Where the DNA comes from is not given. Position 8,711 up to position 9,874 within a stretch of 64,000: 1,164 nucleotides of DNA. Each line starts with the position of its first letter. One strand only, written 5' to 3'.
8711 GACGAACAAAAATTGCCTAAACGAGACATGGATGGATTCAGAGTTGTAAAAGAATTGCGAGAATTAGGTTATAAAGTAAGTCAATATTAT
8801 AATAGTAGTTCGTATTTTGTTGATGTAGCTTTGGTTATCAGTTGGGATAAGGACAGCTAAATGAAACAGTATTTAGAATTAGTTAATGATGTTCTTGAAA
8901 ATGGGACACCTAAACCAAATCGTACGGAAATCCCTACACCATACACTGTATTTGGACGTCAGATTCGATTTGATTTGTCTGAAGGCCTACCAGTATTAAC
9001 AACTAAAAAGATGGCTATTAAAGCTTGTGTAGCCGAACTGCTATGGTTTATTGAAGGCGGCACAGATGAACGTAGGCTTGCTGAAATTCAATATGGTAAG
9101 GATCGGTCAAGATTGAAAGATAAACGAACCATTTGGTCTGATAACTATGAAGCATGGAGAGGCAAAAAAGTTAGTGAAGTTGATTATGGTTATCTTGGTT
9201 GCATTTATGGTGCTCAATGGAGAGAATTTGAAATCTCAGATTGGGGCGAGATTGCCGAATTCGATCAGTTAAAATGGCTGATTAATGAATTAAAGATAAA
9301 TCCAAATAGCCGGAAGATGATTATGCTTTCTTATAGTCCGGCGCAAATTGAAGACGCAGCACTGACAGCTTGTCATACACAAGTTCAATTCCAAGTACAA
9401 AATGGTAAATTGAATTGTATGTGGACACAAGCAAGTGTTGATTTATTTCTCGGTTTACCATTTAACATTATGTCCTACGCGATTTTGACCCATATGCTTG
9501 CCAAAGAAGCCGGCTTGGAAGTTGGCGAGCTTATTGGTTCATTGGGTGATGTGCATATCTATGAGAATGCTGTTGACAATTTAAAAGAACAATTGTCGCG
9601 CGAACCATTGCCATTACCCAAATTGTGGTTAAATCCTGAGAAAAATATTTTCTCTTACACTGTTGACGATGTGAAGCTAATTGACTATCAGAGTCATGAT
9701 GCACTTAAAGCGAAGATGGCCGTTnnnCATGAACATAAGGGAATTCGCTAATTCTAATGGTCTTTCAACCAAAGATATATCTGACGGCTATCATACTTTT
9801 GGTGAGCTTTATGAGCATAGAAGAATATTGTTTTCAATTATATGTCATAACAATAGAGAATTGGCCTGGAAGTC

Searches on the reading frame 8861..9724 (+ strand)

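Call 70: search_protein_families(library=phrogs, proteins=[window:8861-9724:+], max_evalue=0.00001)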
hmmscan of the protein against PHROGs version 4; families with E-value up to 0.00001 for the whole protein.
window:8861-9724:+ (288 aa): 4 families
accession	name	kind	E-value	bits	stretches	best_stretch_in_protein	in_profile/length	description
phrog_160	-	DNA, RNA and nucleotide metabolism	9.6e-96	321.6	1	1-288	33-308/335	thymidylate synthase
phrog_5682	-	DNA, RNA and nucleotide metabolism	5.4e-57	193.5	1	79-288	15-209/209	thymidylate synthase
phrog_5131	-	DNA, RNA and nucleotide metabolism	2.8e-18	67.3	1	114-247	101-230/357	thymidylate synthase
phrog_3676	-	DNA, RNA and nucleotide metabolism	3.8e-11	43.8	1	52-243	64-236/351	thymidylate synthase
